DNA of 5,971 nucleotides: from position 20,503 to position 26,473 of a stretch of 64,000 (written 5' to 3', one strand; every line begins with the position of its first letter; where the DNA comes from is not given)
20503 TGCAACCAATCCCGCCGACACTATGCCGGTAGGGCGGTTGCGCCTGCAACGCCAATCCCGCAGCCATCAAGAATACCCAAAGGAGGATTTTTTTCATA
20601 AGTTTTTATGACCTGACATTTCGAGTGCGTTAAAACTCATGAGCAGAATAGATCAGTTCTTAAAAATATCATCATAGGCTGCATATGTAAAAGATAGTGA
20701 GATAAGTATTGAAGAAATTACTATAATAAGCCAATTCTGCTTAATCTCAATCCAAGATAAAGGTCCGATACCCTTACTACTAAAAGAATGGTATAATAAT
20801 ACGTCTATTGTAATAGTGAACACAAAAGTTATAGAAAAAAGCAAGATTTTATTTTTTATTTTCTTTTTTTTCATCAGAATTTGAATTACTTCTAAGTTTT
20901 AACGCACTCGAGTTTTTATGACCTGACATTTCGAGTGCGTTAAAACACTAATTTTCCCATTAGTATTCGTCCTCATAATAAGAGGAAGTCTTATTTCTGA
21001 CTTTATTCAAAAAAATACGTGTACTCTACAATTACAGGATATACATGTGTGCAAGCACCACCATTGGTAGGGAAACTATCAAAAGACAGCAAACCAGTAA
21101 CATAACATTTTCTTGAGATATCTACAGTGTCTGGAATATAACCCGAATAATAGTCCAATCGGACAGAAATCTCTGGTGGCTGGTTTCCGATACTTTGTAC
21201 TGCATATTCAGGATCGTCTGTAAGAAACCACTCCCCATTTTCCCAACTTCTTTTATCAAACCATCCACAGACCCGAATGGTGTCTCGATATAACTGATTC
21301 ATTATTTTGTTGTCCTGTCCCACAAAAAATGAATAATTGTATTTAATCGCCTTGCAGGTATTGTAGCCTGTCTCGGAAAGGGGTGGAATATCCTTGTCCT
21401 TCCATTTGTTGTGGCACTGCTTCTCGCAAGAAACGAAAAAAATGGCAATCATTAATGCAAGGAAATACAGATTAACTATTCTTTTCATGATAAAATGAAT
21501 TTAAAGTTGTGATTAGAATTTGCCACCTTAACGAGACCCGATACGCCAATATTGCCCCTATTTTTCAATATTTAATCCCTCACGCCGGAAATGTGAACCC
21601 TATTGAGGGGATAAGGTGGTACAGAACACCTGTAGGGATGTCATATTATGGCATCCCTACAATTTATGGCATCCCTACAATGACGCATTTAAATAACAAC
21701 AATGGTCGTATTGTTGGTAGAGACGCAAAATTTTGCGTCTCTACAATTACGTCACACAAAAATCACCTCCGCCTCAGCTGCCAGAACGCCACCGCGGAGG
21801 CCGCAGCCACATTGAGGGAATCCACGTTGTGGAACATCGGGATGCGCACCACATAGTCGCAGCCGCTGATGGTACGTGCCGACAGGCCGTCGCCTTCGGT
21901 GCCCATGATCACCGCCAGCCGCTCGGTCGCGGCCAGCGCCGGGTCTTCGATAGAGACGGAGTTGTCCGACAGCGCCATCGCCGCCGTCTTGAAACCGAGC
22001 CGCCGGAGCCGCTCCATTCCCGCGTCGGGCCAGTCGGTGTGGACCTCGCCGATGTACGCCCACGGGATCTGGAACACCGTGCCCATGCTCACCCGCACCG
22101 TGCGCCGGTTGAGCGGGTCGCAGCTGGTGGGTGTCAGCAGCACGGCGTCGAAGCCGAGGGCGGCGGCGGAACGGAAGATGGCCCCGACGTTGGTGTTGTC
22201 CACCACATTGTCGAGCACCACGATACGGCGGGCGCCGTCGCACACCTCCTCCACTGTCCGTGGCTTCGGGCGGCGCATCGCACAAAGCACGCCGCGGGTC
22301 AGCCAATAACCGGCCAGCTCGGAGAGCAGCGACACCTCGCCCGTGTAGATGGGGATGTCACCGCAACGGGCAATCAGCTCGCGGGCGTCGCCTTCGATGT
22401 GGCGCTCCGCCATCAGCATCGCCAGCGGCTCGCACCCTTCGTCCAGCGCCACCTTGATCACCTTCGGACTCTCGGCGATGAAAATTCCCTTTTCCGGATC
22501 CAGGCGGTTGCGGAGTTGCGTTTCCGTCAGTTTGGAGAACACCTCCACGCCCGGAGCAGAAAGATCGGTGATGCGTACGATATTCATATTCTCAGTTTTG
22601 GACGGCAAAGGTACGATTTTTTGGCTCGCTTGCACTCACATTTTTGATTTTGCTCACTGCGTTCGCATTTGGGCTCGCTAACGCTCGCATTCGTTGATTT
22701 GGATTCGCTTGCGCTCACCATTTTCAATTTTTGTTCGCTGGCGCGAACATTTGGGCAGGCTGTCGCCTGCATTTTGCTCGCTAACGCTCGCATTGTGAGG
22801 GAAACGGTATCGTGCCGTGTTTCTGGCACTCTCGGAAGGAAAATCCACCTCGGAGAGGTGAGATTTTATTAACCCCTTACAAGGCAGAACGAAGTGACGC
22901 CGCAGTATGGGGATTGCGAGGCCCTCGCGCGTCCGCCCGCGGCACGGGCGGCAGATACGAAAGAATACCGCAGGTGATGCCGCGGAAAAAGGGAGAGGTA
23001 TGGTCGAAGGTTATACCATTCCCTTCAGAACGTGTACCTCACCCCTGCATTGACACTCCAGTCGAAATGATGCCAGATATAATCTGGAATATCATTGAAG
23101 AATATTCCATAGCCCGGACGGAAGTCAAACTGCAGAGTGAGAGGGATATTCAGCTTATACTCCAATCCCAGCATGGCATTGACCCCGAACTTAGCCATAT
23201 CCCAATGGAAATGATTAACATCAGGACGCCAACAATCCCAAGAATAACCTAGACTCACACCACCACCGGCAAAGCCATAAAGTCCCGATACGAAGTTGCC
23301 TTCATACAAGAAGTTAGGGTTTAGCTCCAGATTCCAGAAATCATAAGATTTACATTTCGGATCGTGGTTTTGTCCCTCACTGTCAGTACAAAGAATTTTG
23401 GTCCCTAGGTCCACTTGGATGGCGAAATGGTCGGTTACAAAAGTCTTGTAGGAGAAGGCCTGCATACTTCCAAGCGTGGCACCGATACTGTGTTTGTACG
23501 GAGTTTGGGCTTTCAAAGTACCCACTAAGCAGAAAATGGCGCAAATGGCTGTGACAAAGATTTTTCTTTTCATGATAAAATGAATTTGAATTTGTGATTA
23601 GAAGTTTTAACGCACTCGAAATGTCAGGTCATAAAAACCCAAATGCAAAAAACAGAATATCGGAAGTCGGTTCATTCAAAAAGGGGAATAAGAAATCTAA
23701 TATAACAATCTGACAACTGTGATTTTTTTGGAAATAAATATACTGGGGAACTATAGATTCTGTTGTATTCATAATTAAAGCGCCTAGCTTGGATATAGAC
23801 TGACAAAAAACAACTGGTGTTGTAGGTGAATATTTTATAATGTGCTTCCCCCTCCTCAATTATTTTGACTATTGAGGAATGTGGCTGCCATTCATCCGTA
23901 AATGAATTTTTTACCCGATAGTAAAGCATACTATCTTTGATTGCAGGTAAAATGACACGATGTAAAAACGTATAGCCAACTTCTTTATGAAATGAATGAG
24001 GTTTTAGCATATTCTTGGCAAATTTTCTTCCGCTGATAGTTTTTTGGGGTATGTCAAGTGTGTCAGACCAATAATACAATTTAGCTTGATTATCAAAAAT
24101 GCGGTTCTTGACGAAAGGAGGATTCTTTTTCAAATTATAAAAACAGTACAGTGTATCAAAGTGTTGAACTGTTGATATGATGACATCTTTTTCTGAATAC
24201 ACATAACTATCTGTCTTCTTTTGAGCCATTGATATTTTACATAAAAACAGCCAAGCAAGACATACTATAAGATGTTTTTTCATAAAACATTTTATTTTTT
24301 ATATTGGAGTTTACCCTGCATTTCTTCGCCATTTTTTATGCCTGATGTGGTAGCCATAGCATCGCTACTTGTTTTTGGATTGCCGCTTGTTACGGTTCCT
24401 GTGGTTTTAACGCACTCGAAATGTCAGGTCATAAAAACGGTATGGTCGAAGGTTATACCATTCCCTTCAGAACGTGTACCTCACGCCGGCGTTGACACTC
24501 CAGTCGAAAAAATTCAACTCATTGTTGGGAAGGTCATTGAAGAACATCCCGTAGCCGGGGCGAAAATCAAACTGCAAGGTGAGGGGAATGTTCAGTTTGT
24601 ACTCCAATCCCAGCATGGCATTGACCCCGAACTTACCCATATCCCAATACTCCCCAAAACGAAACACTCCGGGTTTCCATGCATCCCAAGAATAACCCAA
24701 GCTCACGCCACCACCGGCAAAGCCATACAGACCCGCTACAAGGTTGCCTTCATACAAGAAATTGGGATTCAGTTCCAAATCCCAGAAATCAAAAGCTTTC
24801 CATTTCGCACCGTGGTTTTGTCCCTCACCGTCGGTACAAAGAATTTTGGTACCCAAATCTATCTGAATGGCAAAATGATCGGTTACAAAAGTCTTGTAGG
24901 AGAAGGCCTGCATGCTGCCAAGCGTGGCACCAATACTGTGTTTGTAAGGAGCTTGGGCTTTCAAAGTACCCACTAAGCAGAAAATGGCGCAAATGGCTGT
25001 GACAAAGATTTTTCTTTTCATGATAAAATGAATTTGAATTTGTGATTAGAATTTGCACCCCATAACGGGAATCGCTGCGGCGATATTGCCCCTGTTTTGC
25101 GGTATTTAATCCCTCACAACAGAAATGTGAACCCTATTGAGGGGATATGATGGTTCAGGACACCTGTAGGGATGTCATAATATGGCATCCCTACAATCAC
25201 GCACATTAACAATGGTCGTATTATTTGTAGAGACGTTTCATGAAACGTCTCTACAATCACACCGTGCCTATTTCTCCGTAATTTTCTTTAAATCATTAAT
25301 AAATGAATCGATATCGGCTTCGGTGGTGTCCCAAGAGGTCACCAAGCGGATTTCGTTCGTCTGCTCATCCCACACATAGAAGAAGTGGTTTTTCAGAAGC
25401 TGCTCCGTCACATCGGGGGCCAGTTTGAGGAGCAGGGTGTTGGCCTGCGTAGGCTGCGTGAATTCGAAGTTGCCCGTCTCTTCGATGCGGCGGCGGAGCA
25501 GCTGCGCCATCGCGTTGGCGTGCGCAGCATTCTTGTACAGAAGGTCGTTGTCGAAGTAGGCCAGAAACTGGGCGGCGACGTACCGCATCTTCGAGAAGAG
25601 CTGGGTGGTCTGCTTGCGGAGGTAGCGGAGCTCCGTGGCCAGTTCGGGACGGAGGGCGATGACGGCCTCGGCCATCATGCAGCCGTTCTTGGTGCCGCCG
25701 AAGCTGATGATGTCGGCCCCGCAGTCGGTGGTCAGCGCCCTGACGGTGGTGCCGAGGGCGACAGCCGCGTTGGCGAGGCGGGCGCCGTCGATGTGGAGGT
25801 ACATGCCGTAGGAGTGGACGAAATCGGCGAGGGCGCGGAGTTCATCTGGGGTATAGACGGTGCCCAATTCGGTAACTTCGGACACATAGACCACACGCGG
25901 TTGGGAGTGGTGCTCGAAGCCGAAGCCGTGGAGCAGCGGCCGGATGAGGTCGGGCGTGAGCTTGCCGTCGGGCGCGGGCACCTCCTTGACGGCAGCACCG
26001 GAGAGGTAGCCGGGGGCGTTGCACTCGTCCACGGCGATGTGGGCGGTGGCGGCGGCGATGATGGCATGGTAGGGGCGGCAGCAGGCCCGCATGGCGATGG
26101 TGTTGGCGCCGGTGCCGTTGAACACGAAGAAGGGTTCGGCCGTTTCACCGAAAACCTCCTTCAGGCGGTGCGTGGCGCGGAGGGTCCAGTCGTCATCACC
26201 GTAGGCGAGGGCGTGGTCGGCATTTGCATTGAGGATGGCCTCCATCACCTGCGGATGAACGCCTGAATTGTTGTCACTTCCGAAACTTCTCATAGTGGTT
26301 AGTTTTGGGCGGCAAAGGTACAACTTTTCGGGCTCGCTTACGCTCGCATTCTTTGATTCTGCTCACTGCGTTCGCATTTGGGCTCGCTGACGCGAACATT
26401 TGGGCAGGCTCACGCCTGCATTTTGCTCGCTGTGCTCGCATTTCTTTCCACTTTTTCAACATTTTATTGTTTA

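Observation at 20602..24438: Four identical 35-nt CRISPR-repeat-like sequences precisely bracket AT-rich single-gene inserts (cassette-integration footprint with no recombinase in view)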

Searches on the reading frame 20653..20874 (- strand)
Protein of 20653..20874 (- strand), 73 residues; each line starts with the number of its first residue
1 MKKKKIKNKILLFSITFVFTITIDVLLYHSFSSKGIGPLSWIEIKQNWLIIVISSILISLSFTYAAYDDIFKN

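Call 20: search_protein_families(library=pfam, max_evalue=0.01, proteins=[window:20653-20874:-])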
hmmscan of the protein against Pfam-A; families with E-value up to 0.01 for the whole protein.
window:20653-20874:- (73 aa): 0 families

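Call 30: find_encoding_contigs(protein=window:20653-20874:-, flank=10000, max_places=10)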
Protein window:20653-20874:- (73 aa): 1 contig read that carries it; 1 place shown.
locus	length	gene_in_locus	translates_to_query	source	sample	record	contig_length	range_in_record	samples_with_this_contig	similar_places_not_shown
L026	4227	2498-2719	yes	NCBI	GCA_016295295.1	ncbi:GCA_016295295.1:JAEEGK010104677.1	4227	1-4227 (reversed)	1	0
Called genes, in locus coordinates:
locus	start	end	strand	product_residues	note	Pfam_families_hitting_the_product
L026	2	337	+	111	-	?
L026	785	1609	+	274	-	PF00588:SpoU_methylase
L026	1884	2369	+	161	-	-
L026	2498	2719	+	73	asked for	-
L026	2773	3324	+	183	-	-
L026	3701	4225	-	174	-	?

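Call 83: search_protein_families(library=ncbifam, max_evalue=0.01, proteins=[window:20653-20874:-])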
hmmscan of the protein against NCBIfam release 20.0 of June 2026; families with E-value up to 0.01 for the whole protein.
window:20653-20874:- (73 aa): 0 families

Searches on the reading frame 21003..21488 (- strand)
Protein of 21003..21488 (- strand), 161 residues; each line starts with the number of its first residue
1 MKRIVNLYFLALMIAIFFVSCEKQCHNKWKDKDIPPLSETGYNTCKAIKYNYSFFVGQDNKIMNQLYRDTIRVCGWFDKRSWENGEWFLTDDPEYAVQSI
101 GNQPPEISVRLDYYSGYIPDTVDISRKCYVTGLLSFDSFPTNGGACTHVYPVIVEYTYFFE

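Call 20: search_protein_families(library=pfam, max_evalue=0.01, proteins=[window:21003-21488:-])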
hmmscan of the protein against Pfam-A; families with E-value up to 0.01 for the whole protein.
window:21003-21488:- (161 aa): 0 families

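Call 66: find_related_loci(query=window:21003-21488:-, collection=viral_contigs, flank=5000)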
Query window:21003-21488:- (161 aa) in viral_contigs; peptide patterns used: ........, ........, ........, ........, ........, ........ (x = any residue, [..] = any of these).
4 stretches matched a pattern, but none encodes a relative of the query by tblastn (E <= 1e-3).

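Call 67: search_protein_representatives(protein=window:21003-21488:-)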
Query: 161 residues. Proteins with E-value up to 0.001 (for the whole library): 53; up to 1e-10: 16; up to 1e-30: 2. The best 53 are listed.
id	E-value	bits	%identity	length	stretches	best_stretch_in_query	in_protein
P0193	3.3e-106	368.7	97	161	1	1-161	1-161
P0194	4.1e-31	124.2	89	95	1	1-63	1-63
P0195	6.8e-28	113.8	43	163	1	2-159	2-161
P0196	7.7e-26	107.1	39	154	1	2-161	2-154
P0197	2.0e-16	76.4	39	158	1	9-156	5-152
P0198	6.9e-16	74.7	97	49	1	1-37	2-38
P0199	2.7e-15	72.7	33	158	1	8-158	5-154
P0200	6.5e-14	68.3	38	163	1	6-161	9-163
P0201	8.4e-14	67.9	34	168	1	1-154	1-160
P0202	8.9e-13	64.5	30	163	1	2-155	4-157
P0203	1.2e-11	60.9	37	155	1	16-144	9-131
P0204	4.9e-11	58.9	30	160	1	13-161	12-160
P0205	6.0e-11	58.6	28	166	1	9-144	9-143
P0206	6.3e-11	58.5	33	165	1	10-142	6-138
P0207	8.0e-11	58.2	39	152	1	18-153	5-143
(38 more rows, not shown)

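Call 83: search_protein_families(library=ncbifam, max_evalue=0.01, proteins=[window:21003-21488:-])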
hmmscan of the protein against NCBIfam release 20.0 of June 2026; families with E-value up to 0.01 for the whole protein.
window:21003-21488:- (161 aa): 1 family
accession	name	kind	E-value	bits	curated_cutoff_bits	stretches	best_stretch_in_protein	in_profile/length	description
NF052634.1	Riean_0653_fam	subfamily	0.0011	19.9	57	1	1-47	1-41/176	Riean_0653 family protein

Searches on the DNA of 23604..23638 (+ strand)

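Call 79: search_dna_similar(query=window:23604-23638:+, collection=plasmids, mode=distant, max_evalue=10, max_rows=10)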
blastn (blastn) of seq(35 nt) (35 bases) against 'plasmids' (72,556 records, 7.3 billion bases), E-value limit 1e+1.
Records with a match: 1; places in all: 1; records where one place covers at least 80% of the query: 0.
Best place of each record, by identity: 90-95% 1.
By first word of the organism name: Priestia 1.
By predicted mobility (MOB-suite, as given by PLSDB): non-mobilizable 1.
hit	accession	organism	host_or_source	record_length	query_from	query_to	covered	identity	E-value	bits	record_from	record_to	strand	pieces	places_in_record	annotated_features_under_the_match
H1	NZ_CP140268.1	Priestia megaterium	Single cell,ginseng rhizosphere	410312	2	24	66%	91.3%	4e+0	34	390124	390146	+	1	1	dnaB: replicative DNA helicase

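Call 80: search_dna_similar(query=window:23604-23638:+, collection=phages, mode=distant, max_evalue=10, max_rows=10)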
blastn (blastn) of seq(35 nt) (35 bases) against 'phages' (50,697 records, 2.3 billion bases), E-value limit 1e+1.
No match.

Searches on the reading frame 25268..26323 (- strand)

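Call 20: search_protein_families(library=pfam, max_evalue=0.01, proteins=[window:25268-26323:-])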
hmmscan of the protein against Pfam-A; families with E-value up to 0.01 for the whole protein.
window:25268-26323:- (351 aa): 2 families
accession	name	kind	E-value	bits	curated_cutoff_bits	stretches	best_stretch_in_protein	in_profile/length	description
PF01212.27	Beta_elim_lyase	-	1.1e-49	169.8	27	1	14-298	2-284/288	Beta-eliminating lyase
PF00155.27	Aminotran_1_2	-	2.6e-07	30.6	19.7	1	19-337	16-353/361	Aminotransferase class I and II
